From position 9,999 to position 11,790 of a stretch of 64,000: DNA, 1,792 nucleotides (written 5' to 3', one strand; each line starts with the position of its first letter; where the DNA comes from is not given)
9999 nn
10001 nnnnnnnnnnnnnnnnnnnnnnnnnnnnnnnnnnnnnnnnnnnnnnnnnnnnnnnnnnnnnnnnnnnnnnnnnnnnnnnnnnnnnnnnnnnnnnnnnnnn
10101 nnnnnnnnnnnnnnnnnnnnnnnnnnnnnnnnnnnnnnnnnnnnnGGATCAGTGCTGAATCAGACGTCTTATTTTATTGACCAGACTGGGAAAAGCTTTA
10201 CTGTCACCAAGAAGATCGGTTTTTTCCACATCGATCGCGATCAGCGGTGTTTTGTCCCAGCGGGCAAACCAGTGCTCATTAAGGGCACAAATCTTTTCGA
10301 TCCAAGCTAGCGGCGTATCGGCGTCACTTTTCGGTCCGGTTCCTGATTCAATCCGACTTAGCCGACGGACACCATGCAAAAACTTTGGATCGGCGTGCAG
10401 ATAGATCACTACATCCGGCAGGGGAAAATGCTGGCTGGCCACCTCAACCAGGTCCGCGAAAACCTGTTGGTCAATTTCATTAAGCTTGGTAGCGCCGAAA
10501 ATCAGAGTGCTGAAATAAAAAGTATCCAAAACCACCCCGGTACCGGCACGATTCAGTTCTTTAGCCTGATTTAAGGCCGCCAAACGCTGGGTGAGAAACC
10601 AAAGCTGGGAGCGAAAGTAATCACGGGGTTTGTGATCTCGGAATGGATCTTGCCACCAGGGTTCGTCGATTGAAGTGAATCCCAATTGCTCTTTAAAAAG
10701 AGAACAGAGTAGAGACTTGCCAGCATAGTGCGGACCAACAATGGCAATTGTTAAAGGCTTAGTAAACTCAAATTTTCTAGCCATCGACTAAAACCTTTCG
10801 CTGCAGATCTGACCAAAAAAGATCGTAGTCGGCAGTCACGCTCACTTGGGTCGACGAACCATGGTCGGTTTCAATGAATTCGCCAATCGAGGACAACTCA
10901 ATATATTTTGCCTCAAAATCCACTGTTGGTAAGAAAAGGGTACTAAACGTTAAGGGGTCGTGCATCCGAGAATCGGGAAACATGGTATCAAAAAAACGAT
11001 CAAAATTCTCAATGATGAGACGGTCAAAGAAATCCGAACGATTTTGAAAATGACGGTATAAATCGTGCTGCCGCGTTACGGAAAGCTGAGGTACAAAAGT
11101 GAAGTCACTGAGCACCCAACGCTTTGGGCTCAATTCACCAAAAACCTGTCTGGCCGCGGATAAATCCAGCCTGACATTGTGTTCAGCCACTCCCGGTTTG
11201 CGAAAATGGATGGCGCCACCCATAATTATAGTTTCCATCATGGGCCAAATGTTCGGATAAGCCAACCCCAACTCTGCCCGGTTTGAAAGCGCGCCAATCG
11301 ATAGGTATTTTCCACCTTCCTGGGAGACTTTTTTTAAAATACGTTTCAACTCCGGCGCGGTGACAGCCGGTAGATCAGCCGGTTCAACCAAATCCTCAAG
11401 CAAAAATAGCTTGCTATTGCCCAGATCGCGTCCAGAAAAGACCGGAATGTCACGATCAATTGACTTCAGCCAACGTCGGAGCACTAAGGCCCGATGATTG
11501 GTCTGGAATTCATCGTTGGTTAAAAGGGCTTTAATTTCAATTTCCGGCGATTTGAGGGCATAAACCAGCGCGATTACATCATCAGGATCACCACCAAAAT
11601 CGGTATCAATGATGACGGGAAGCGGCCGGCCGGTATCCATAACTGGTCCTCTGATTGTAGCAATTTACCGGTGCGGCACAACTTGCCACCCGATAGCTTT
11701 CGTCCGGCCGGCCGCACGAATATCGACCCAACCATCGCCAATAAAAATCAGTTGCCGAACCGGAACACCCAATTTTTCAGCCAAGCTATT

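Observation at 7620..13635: Salvage operon ending in an 841-aa two-module ATP-grasp ligase and starting with a PRT-HAD fusion of unknown N-domain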

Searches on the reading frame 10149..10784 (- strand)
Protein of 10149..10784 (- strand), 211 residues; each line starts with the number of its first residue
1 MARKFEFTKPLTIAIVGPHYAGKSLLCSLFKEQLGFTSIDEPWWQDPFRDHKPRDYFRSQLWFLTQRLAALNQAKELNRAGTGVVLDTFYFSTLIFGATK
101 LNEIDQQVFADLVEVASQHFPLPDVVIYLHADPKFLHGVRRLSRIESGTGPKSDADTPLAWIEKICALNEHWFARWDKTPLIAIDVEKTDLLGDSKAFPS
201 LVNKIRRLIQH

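Call 3: search_protein_families(library=pfam, proteins=[window:10149-10784:-], max_evalue=0.01)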
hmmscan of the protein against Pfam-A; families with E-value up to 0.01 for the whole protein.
window:10149-10784:- (211 aa): 2 families
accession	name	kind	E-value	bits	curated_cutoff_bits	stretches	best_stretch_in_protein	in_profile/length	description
PF01712.25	dNK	-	3.9e-12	46.8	27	1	13-209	1-202/203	Deoxynucleoside kinase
PF02223.23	Thymidylate_kin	-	8e-05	22.8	27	1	60-134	58-129/185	Thymidylate kinase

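Call 4: search_protein_families(library=ncbifam, proteins=[window:10149-10784:-], max_evalue=0.01)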
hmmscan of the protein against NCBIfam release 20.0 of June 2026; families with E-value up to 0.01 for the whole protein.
window:10149-10784:- (211 aa): 1 family
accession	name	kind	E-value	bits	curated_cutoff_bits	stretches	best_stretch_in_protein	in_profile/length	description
TIGR00041.1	DTMP_kinase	equivalog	2.7e-05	24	83.25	1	61-135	69-141/196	dTMP kinase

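Call 30: search_protein_families(library=padloc, proteins=[window:10149-10784:-], max_evalue=0.01)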
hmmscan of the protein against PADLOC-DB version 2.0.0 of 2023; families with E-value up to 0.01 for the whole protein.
window:10149-10784:- (211 aa): 2 families
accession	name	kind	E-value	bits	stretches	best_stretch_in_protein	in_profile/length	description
PDLC04690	PDC-M51B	-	1.5e-05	22.8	1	60-134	57-124/191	-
PDLC02911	VakA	-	0.00058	18.5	1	13-135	5-104/163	-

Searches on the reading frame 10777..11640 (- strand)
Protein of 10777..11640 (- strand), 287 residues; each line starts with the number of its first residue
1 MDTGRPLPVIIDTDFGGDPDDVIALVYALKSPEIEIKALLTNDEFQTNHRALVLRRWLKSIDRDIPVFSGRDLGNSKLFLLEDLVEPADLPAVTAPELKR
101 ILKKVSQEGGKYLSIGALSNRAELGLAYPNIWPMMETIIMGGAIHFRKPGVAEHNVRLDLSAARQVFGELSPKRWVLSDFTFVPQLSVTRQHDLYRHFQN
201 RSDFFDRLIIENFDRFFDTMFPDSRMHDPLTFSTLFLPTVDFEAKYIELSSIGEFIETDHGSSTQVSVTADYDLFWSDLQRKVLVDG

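Call 3: search_protein_families(library=pfam, proteins=[window:10777-11640:-], max_evalue=0.01)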
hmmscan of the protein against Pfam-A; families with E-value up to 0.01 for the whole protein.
window:10777-11640:- (287 aa): 1 family
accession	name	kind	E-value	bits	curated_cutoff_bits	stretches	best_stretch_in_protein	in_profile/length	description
PF01156.24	IU_nuc_hydro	-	5e-21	76.1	34.2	1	9-275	1-295/297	Inosine-uridine preferring nucleoside hydrolase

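Call 4: search_protein_families(library=ncbifam, proteins=[window:10777-11640:-], max_evalue=0.01)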
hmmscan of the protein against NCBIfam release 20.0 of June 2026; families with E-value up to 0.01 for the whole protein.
window:10777-11640:- (287 aa): 4 families
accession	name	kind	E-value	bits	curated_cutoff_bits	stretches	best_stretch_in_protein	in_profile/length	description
NF007761.0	PRK10443.1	equivalog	5e-11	42.2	433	1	7-247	3-259/311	pyrimidine-specific ribonucleoside hydrolase RihA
NF008036.0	PRK10768.1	equivalog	4.2e-09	36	382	1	99-239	108-245/304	ribonucleoside hydrolase RihC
NF052221.1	UridNuclsHydUriH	equivalog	6e-08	32.2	450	1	126-241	135-253/310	uridine-preferring nucleoside hydrolase UriH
NF007417.0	PRK09955.1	equivalog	0.00082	18.3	459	0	112-172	121-183/313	ribosylpyrimidine nucleosidase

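Call 30: search_protein_families(library=padloc, proteins=[window:10777-11640:-], max_evalue=0.01)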
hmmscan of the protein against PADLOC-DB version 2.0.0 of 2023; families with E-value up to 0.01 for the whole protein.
window:10777-11640:- (287 aa): 0 families

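Call 75: find_homologous_proteins(query=window:10777-11640:-, max_evalue=0.00001)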
Query window:10777-11640:- (287 aa): 34 proteins with E <= 0.00001 among 1555 candidates.
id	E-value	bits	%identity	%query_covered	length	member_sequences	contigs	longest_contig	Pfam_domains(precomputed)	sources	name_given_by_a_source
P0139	1.9e-189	646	100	100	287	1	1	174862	PF01156.25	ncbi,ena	-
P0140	5.2e-92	326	50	97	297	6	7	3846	PF01156.25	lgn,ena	-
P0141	8.7e-90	319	51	97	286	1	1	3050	PF01156.25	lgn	-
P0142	5.9e-89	316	50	97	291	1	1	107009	PF01156.25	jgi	jgi:pyrimidine-specific ribonucleoside hydrolase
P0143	1.0e-87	312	50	97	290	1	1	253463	PF01156.25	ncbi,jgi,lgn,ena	ncbi:MAG: nucleoside hydrolase [Candidatus Paceibacterota bacterium]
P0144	6.5e-87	310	51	99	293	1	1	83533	PF01156.25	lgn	-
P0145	9.4e-87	309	50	97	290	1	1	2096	PF01156.25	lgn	-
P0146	1.4e-85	305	51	97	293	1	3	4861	PF01156.25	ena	-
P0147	3.8e-85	304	50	97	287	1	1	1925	PF01156.25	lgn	-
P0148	1.1e-81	293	54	84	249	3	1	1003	PF01156.25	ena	-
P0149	1.4e-81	292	48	97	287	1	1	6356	PF01156.25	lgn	-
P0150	2.1e-73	265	43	96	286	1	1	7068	PF01156.25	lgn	-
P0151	9.9e-73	263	45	95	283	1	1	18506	PF01156.25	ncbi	-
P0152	5.1e-61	225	39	96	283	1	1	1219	PF01156.25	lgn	-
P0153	4.3e-51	192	39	96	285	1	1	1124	PF01156.25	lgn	-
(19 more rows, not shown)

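Call 76: find_encoding_contigs(protein=P0143, flank=9000, max_places=3)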
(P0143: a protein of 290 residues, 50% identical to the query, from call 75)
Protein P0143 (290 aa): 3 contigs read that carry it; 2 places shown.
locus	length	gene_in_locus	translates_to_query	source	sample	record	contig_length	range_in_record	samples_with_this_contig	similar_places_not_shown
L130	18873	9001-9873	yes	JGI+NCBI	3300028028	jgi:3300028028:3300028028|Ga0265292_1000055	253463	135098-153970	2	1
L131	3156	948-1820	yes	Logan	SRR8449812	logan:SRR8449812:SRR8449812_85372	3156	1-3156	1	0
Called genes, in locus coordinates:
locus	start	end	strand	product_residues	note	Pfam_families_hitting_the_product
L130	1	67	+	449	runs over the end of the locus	PF01336:tRNA_anti-codon, PF00152:tRNA-synt_2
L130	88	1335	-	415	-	PF00892:EamA, PF01687:Flavokinase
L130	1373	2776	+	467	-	PF00883:Peptidase_M17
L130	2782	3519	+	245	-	PF02616:SMC_ScpA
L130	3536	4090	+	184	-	PF04079:SMC_ScpB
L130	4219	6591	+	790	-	PF01820:Dala_Dala_lig_N, PF02655:ATP-grasp_3 (faint), PF07478:Dala_Dala_lig_C, PF13535:ATP-grasp_4 (faint), PF01820:Dala_Dala_lig_N, PF07478:Dala_Dala_lig_C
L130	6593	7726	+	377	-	PF01168:Ala_racemase_N, PF00842:Ala_racemase_C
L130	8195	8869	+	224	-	PF01797:Y1_Tnp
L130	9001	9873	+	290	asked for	PF01156:IU_nuc_hydro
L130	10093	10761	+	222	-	PF02592:Vut_1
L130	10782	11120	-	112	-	PF04020:Phage_holin_4_2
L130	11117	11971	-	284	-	PF01745:IPT, PF01715:IPPT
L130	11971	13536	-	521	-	PF01381:HTH_3, PF12844:HTH_19 (weak), PF13560:HTH_31, PF00275:EPSP_synthase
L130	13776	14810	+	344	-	PF02195:ParB_N, PF17762:HTH_ParB, PF23552:ParB_C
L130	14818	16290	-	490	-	PF13328:HD_4, PF01966:HD, PF04607:RelA_SpoT, PF02824:TGS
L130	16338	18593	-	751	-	PF01751:Toprim, PF01131:Topoisom_bac, PF01396:Zn_ribbon_Top1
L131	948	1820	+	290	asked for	PF01156:IU_nuc_hydro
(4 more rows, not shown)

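Call 80: search_protein_families(library=ncbifam, proteins=[L130:4219-6591:+], max_evalue=0.01)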
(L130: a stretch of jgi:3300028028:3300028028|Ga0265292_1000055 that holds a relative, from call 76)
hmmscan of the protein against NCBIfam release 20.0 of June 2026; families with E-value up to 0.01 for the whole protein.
L130:4219-6591:+ (790 aa): 40 families (the best 25 are shown)
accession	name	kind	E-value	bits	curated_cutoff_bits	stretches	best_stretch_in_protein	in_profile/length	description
TIGR01205.1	D_ala_D_alaTIGR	subfamily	2.9e-96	322.2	245.65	3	2-344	1-316/318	D-alanine--D-alanine ligase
NF002378.0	PRK01372.1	subfamily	9.4e-88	293.8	243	5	82-347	54-303/305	D-alanine--D-alanine ligase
NF002528.0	PRK01966.1-4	subfamily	8.2e-86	288.1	262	3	1-348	5-361/366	D-alanine--D-alanine ligase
NF002527.0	PRK01966.1-3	equivalog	7.7e-76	255.4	310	3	1-347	3-330/332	D-alanine--D-alanine ligase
NF000091.3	D_ala_D_ser_VanG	exception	5.1e-67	226.1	495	3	2-344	2-342/344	D-alanine--D-serine ligase VanG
NF011170.0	PRK14572.1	equivalog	5.1e-61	206.7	489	3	1-347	2-347/351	D-alanyl-alanine synthetase A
NF011169.0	PRK14571.1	equivalog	1.3e-54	185.6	404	3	80-349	49-299/300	D-alanyl-alanine synthetase A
NF002525.0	PRK01966.1-1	equivalog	1.4e-54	185.4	457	2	2-348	5-353/364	D-alanine--D-alanine ligase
NF000207.3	D_ala_D_ser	equivalog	2.8e-54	184.5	520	3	2-342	2-336/342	D-alanine--D-serine ligase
NF002529.0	PRK01966.1-5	equivalog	1.3e-52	178.9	472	2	3-343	6-334/348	D-alanine--D-alanine ligase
NF002526.0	PRK01966.1-2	equivalog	1.6e-48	165.5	449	2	2-348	5-350/362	D-alanine--D-alanine ligase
NF000206.1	D_ala_D_lac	equivalog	3.7e-46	157.7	550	3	1-344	4-339/342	D-alanine--(R)-lactate ligase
NF000093.1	D_ala_D_ser_VanN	exception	6.4e-45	153.7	700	2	2-339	3-334/343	D-alanine--D-serine ligase VanN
NF012214.1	D_ala_D_ser_VanC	exception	2.6e-42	145.2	650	3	2-341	3-341/350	D-alanine--D-serine ligase VanC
NF000032.1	D_ala_D_ser_VanL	exception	2.3e-40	138.9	750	2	2-338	6-336/349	D-alanine--D-serine ligase VanL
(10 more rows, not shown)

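Call 88: search_solved_structures(query=window:10777-11640:-, max_evalue=0.001, show_alignments=2)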
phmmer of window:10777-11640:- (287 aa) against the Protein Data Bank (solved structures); distinct sequences matched with E-value up to 0.001: 11.
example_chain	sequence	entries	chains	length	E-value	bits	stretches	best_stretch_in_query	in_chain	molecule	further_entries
1yoe_A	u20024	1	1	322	1.6e-11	47.5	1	4-241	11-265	Hypothetical protein ybeK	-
3g5i_A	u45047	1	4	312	2.4e-11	47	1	4-241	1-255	Pyrimidine-specific ribonucleoside hydrolase rihA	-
1ezr_A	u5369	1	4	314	9e-06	28.6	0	116-277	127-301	NUCLEOSIDE HYDROLASE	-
5tsq_A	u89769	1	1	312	3.4e-05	26.8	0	114-241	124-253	IUnH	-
6ba0_A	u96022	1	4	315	5.6e-05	26.1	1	9-233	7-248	Cytidine/uridine-specific hydrolase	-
4wr2_A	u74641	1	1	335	0.0001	25.2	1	7-240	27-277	Pyrimidine-specific ribonucleoside hydrolase RihA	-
8ctm_A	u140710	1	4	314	0.00014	24.7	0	115-276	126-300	Inosine-uridine preferring nucleoside hydrolase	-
1mas_A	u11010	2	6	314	0.00028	23.7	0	115-277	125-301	INOSINE-URIDINE NUCLEOSIDE N-RIBOHYDROLASE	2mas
3mkm_A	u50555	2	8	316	0.00043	23.2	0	9-172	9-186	Putative uncharacterized protein YeiK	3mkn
1q8f_A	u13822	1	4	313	0.00043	23.1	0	9-172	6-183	Pyrimidine nucleoside hydrolase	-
3b9x_A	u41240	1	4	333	0.00052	22.9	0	9-172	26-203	Pyrimidine-specific ribonucleoside hydrolase rihB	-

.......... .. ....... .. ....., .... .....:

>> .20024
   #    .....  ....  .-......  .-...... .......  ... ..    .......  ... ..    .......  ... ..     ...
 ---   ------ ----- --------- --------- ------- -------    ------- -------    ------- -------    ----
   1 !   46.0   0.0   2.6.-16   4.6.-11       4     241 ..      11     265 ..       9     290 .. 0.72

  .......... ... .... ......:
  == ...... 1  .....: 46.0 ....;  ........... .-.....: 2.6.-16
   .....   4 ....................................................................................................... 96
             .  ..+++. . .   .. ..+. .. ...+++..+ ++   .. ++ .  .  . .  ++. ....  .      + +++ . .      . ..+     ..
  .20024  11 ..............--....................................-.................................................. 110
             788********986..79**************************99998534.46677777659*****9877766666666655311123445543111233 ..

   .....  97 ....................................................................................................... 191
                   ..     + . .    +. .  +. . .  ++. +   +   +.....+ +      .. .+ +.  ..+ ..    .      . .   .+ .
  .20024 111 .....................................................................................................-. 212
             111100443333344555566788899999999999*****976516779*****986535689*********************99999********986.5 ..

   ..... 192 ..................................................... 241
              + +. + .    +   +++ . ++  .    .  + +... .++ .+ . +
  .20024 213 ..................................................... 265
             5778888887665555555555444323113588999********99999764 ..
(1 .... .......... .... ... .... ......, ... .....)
